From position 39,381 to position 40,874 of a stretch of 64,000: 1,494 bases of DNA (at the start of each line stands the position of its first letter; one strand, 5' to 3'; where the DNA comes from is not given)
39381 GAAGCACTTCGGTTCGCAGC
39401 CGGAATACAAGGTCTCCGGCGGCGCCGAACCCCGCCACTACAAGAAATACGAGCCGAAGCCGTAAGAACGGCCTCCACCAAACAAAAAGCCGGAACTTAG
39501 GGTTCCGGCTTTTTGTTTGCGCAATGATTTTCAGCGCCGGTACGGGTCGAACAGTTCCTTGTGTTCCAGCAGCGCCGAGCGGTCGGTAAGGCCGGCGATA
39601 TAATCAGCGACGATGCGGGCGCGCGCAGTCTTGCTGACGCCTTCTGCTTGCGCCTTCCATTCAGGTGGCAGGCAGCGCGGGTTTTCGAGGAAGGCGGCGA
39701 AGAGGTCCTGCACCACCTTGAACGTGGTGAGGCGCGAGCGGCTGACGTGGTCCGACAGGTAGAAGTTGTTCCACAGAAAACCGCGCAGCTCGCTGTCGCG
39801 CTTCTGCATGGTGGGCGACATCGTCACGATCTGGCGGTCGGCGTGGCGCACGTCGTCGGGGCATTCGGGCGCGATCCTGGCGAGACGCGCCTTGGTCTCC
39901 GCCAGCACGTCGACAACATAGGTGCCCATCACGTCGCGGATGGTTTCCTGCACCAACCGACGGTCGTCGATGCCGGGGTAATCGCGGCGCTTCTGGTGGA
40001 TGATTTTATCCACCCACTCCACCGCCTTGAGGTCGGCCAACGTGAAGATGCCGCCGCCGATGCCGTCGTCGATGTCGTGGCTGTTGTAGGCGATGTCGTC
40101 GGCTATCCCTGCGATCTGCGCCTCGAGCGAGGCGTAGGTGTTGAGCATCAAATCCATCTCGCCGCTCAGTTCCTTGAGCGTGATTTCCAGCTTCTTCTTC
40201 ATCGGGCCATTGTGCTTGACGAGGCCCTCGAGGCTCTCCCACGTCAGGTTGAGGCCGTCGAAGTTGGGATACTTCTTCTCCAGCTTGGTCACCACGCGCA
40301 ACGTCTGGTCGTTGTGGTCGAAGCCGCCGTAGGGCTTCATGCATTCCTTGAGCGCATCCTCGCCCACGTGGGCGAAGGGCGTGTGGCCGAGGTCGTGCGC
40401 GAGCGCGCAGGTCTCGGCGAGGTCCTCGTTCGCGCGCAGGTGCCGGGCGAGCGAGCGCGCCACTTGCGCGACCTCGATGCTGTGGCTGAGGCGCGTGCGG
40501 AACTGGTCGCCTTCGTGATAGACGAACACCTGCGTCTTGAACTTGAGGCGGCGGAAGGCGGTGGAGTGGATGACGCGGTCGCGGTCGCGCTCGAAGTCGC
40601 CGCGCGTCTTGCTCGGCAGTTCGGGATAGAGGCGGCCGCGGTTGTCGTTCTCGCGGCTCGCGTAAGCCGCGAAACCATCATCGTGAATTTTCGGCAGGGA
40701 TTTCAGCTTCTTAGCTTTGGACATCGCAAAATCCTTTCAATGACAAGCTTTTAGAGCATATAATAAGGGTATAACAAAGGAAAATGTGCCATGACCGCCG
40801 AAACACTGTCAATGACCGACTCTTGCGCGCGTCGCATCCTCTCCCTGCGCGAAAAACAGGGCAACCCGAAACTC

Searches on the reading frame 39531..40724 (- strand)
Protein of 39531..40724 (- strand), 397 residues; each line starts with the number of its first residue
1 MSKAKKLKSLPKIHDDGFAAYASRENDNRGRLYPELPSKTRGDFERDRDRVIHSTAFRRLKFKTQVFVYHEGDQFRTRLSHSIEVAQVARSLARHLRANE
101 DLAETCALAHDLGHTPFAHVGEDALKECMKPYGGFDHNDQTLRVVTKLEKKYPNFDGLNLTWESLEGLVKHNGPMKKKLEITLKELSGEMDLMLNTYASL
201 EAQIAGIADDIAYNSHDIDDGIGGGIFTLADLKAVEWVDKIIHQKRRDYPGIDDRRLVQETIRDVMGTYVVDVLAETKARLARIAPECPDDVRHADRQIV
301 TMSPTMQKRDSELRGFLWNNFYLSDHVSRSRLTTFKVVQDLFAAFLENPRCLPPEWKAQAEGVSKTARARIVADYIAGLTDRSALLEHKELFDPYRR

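Call 94: search_protein_families(library=pfam, max_evalue=0.001, proteins=[window:39531-40724:-])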
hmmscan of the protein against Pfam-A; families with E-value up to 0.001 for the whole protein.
window:39531-40724:- (397 aa): 3 families
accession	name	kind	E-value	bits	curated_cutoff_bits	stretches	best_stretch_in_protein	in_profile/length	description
PF13286.11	HD_assoc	-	9.1e-24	84.3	22.2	1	300-389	1-90/91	Phosphohydrolase-associated domain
PF01966.28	HD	-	8e-14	52.4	22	1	78-212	1-114/116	HD domain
PF08668.18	HDOD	-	1.5e-05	25.1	22.9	1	71-130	88-148/196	HDOD domain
